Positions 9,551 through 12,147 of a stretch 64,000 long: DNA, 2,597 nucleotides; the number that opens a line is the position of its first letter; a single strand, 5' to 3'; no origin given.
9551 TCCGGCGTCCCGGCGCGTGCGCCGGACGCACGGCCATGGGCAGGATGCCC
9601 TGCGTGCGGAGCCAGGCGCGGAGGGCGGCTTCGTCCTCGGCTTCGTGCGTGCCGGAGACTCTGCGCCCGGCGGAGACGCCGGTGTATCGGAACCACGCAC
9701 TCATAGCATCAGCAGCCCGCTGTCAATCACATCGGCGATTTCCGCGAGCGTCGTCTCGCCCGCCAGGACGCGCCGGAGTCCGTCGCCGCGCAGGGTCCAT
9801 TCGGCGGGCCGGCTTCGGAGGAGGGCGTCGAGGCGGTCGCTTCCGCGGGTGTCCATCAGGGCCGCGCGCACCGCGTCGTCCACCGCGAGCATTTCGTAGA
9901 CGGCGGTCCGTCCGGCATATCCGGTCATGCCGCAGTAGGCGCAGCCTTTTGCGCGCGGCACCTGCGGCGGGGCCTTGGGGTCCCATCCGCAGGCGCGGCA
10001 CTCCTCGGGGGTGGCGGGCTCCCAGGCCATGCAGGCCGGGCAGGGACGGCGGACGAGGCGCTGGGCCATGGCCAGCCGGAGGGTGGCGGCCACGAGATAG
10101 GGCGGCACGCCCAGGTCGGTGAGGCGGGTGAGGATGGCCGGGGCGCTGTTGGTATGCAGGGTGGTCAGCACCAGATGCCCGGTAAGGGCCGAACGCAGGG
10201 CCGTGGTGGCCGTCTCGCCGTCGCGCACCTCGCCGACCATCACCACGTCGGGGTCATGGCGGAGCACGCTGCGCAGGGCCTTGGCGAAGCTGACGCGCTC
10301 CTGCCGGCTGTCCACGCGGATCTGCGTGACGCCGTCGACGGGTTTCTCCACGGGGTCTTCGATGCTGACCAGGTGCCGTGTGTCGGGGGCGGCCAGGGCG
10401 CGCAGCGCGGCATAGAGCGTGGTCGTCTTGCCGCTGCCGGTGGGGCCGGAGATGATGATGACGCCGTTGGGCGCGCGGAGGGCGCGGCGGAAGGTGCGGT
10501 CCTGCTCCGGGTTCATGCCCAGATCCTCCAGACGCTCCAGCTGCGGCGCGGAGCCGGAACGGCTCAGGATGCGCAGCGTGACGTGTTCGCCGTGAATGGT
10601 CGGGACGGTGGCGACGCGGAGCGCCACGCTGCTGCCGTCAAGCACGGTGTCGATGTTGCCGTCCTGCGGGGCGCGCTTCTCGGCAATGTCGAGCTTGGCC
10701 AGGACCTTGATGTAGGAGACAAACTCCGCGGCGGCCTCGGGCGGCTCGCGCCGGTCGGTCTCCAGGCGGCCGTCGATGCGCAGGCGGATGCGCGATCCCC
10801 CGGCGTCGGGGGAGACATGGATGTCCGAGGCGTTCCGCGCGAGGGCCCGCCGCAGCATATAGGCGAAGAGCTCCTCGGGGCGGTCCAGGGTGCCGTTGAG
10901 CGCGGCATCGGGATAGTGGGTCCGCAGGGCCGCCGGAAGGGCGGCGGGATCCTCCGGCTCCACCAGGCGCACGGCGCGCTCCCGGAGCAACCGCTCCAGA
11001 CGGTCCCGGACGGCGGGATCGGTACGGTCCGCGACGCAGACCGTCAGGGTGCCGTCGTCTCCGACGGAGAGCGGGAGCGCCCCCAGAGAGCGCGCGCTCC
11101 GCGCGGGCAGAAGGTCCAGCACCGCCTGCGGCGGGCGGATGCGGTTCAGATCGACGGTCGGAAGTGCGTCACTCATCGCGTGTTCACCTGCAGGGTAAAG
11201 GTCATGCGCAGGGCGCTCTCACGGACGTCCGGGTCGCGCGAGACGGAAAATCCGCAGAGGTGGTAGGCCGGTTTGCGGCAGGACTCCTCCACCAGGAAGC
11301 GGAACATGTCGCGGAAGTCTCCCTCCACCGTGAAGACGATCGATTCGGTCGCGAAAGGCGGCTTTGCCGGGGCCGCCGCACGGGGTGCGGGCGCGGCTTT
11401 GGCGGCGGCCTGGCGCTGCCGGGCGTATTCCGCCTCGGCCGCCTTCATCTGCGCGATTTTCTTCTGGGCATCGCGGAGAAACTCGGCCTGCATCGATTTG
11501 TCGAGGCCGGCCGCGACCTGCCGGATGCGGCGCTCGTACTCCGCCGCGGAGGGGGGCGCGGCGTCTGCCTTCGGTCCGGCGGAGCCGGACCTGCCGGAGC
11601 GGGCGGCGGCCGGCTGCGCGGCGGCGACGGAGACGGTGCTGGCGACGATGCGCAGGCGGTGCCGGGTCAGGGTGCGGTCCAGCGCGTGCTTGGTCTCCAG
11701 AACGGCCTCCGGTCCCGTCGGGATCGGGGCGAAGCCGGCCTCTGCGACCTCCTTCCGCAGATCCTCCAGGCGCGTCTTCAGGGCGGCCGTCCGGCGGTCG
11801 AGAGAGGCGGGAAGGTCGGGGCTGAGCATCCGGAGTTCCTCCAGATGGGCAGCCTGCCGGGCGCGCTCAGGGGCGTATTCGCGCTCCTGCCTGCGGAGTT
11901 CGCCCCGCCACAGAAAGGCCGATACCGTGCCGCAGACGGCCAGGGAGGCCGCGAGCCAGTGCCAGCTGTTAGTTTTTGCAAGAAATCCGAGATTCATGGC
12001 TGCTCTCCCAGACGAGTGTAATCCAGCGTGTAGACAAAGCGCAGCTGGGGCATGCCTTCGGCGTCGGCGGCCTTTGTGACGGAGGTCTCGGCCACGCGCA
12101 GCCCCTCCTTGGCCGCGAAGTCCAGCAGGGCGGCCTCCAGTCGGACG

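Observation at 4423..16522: Compact 11-gene type IV pilus-like operon with giant prepilins, fused PilM/N-like protein, pilotin and PilT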

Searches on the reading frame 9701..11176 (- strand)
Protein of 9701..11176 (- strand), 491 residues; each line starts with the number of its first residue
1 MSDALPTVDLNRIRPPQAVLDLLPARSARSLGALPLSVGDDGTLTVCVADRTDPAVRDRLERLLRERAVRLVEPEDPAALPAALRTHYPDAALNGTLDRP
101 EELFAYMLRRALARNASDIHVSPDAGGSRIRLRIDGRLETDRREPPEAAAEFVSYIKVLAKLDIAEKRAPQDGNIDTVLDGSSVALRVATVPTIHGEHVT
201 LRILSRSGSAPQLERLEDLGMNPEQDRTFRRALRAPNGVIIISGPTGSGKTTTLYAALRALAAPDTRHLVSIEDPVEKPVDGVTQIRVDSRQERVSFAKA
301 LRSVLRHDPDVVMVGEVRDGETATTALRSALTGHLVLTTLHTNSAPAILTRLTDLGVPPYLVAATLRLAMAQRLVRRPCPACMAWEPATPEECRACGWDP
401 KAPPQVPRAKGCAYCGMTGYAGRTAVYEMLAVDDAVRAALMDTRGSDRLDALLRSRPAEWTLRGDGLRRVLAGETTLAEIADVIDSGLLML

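Call 5: search_protein_families(library=pfam, proteins=[window:9701-11176:-], max_evalue=0.1)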
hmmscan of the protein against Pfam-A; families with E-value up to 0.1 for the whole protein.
window:9701-11176:- (491 aa): 17 families
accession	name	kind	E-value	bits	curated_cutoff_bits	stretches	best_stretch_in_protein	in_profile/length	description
PF00437.27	T2SSE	-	3e-111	372.1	24.9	1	102-480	10-368/370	Type II/IV secretion system protein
PF05157.20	MshEN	-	6.2e-11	42.6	23.1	1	5-76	3-75/90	MshEN domain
PF13604.12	AAA_30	-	8.5e-06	26.1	27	1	221-263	2-44/191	AAA domain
PF25199.1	nSTAND_NTPase5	-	4.8e-05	23.6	34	1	234-286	38-90/145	Novel STAND NTPase 5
PF13086.12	AAA_11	-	0.00019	21.7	27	1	221-270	2-57/257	AAA domain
PF13401.12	AAA_22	-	0.00023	21.9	27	1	237-287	5-40/130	AAA domain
PF13191.12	AAA_16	-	0.00036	21.5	32.6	1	231-267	14-52/167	AAA ATPase domain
PF20720.3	nSTAND3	-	0.00067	19.8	27.2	1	236-275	16-54/155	Novel STAND NTPase 3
PF13476.12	AAA_23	-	0.0039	18.3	27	1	237-257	19-39/201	AAA domain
PF13555.12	AAA_29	-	0.0043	17.2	27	1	236-265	21-50/61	P-loop containing region of AAA domain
PF13173.12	AAA_14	-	0.011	16.2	27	1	238-278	3-43/129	AAA domain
PF00270.35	DEAD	-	0.012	15.8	26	1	223-261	2-39/167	DEAD/DEAH box helicase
PF02562.22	PhoH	-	0.012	15.6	27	1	222-302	6-84/205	PhoH-like protein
PF13245.12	AAA_19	-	0.038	14.6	25.1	1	235-265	9-39/134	AAA domain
PF02492.25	cobW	-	0.038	14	20.7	1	239-262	2-24/180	CobW/HypB/UreG, nucleotide-binding domain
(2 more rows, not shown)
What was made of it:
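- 9701..11176 (-): Extension ATPase of the GspE/PilB family, with an N-terminal MshEN/N1E-type domain, Walker A and three CxxC motifs. T2SSE 3e-111 and MshEN 6e-11 (call 5).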

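Call 6: search_protein_families(library=ncbifam, proteins=[window:9701-11176:-], max_evalue=0.1)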
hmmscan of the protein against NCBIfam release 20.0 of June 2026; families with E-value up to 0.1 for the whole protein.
window:9701-11176:- (491 aa): 25 families
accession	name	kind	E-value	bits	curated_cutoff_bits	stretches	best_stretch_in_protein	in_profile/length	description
TIGR02533.1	type_II_gspE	equivalog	3.6e-124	415.1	630.25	1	103-483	112-485/486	type II secretion system ATPase GspE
NF007755.0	PRK10436.1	equivalog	2.1e-115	386.1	617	1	102-484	87-459/465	type II secretion system protein GspE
TIGR02538.1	type_IV_pilB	equivalog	1.5e-114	383.7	675.65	1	106-483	187-561/564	type IV-A pilus assembly ATPase PilB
NF053534.1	T4PilAsmATPsTfpB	equivalog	1.1e-102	344.4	850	1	104-484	205-582/584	type IV pilus assembly ATPase TfpB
NF041000.1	ATPase_ComGA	equivalog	1e-71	241.1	300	1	107-376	3-266/267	competence type IV pilus ATPase ComGA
TIGR01420.1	pilT_fam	subfamily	3.3e-44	151.5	319.1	1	106-355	4-242/343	PilT/PilU family type 4a pilus ATPase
TIGR02525.1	plasmid_TraJ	equivalog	1.3e-22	80.3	368.3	1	199-354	120-271/372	plasmid transfer ATPase TraJ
TIGR02524.1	dot_icm_DotB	equivalog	6.4e-21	74.9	463.3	1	232-353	129-257/358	Dot/Icm type IV secretion system ATPase DotB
NF010407.0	PRK13833.1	subfamily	4.1e-18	65.9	499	1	219-355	127-262/323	conjugal transfer protein TrbB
TIGR02782.1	TrbB_P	equivalog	6.9e-18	65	304.55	1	222-355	122-255/303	P-type conjugative transfer ATPase TrbB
TIGR03819.1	heli_sec_ATPase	hypoth_equivalog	1.5e-16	60.5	373.15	1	187-368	127-313/340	TadA family conjugal transfer-associated ATPase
TIGR02788.1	VirB11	equivalog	2.6e-16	59.6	249.95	1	229-356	137-266/308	P-type DNA transfer ATPase VirB11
NF058587.1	archaellum_moto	equivalog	2.6e-15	56.2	550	1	240-358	278-401/527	archaellum flagellar ATPase motor FlaI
NF010469.0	PRK13894.1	subfamily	2e-13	50.4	508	1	212-355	124-267/320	conjugal transfer ATPase TrbB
NF053672.1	bindosome_BasE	exception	3.1e-10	39.4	1000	1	241-357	274-393/512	bindosome assembly system ATPase subunit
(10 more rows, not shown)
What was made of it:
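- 9701..11176 (-): GspE 415 bits against PilB 384, both below cut-off (call 6).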

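Call 40: search_solved_structures(query=window:9701-11176:-, max_evalue=1e-20)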
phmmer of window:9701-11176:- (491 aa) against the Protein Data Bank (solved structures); distinct sequences matched with E-value up to 1e-20: 20.
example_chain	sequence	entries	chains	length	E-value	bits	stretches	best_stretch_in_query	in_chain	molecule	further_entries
4pht_A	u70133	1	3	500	1e-92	314.8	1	102-483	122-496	General secretory pathway protein E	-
1p9r_A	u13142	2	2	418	4.8e-92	312.6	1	102-480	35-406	General secretion pathway protein E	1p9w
4ksr_A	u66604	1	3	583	5.2e-92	312.5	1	102-484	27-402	Type II secretion system protein E, Hemolysin-coregulated protein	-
4kss_A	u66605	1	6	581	5.3e-92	312.4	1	102-483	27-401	Type II secretion system protein E, hemolysin-coregulated protein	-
6f8l_G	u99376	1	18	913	6.5e-91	308.8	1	102-481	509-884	Type IV pilus assembly protein PilF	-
5oiu_A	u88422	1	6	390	1.3e-88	301.2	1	104-480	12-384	Type IV pilus assembly protein PilF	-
6ejf_A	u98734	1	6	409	1.5e-88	301.1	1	105-481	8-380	Type IV pilus assembly protein PilF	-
5it5_F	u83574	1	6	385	1.5e-88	301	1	105-480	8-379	ATP binding motif-containing protein PilF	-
6olj_C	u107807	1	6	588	8.5e-83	282.1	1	98-482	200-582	Type IV pilus biogenesis ATPase PilB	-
5tsg_B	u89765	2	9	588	1.6e-82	281.2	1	98-482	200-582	Type IV pilus biogenesis ATPase PilB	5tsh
5zfr_A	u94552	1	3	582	1.1e-81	278.4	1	102-482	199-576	Type IV pilus biogenesis ATPase PilB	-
3jc8_Ba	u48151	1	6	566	1.6e-80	274.6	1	96-481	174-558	Type IV-A pilus assembly ATPase PilB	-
8dze_A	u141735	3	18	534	3.5e-32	115.2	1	186-455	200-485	BfpD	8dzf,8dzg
2ewv_A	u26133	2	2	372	8.3e-29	104.1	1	105-355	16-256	twitching motility protein PilT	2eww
2gsz_A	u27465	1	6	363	1.5e-28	103.2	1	107-355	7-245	twitching motility protein PilT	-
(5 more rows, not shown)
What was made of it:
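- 9701..11176 (-): PDB: GspE 315 bits, about equal to PilF 309 (call 40).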

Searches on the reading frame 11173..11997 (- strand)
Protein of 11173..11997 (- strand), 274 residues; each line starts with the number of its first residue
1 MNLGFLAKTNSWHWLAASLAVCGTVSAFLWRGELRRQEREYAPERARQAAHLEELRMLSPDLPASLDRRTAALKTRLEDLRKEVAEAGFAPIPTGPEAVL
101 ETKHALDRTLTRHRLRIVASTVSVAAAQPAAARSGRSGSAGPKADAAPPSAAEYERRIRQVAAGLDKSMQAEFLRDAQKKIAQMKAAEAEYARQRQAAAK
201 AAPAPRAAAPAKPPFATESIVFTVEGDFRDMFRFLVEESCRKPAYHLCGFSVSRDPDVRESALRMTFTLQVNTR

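Call 5: search_protein_families(library=pfam, proteins=[window:11173-11997:-], max_evalue=0.1)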
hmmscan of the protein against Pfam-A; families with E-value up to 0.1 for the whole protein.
window:11173-11997:- (274 aa): 0 families

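Call 6: search_protein_families(library=ncbifam, proteins=[window:11173-11997:-], max_evalue=0.1)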
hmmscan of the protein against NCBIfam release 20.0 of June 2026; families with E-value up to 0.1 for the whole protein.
window:11173-11997:- (274 aa): 2 families
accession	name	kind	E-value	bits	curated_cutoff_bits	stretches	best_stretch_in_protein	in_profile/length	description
NF033885.1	conj_TraP_IncI1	equivalog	0.0087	15.8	135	1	36-135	60-159/217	conjugal transfer protein TraP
NF053842.1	MnTportMntCDein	equivalog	0.0097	15.2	400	1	115-202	81-170/281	manganese ABC transporter substrate-binding protein MntC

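Call 29: search_solved_structures(query=A3, max_evalue=10)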
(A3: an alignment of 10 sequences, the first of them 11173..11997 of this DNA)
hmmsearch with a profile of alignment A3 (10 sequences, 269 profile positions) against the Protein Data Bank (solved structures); distinct sequences matched with E-value up to 10: 6.
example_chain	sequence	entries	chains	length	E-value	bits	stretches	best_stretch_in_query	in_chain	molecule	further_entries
7qep_O5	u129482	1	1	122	0.029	17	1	60-165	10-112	60S ribosomal protein L35-1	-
1qgd_A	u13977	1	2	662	0.2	14.2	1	134-198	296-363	PROTEIN (TRANSKETOLASE)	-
2r5n_A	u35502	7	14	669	0.21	14.2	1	134-198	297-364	Transketolase 1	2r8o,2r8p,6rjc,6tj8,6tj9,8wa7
5hht_A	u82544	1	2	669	0.27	13.8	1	134-198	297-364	Transketolase 1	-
6wbp_A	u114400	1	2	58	0.46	13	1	28-82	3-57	Septin-6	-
8ilz_A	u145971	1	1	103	0.48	13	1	159-196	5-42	Histone-lysine N-methyltransferase SETD1B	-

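Call 63: search_protein_families(library=pfam, alignment_id=A3, max_evalue=5)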
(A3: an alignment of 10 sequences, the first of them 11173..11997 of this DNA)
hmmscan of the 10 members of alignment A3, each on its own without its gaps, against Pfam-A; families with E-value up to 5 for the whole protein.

A. member 1, window:11173-11997:- (274 aa): 1 family
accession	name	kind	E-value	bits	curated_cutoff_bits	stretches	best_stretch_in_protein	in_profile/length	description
PF07926.17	TPR_MLP1_2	-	4.4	7.8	36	0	34-87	38-90/129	TPR/MLP1/MLP2-like protein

B. families by the number of members that match (of 10 scanned): 13 families
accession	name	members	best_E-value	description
PF01297.22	ZnuA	7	0.0069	Zinc-uptake complex component A periplasmic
PF02346.21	Vac_Fusion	3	0.091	Chordopoxvirus multifunctional envelope protein A27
PF19487.4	DUF6023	2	0.0065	Family of unknown function (DUF6023)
PF15650.12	Tox-REase-9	2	0.088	Restriction endonuclease fold toxin 9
PF18920.5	DUF5671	2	0.24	Domain of unknown function (DUF5671)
PF16326.10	ABC_tran_CTD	2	0.73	ABC transporter C-terminal domain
PF13638.12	PIN_4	1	0.1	PIN domain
PF04938.17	SIP1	1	0.1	Survival motor neuron (SMN) interacting protein 1 (SIP1)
PF04871.18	Uso1_p115_C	1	0.19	Uso1 / p115 like vesicle tethering protein, C terminal region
PF14197.11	Cep57_CLD_2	1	0.22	Centrosome localisation domain of PPC89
PF09675.16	Chlamy_scaf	1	0.24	Chlamydia-phage Chp2 scaffold (Chlamy_scaf)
PF13211.12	DUF4019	1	0.33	Protein of unknown function (DUF4019)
PF07926.17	TPR_MLP1_2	1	4.4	TPR/MLP1/MLP2-like protein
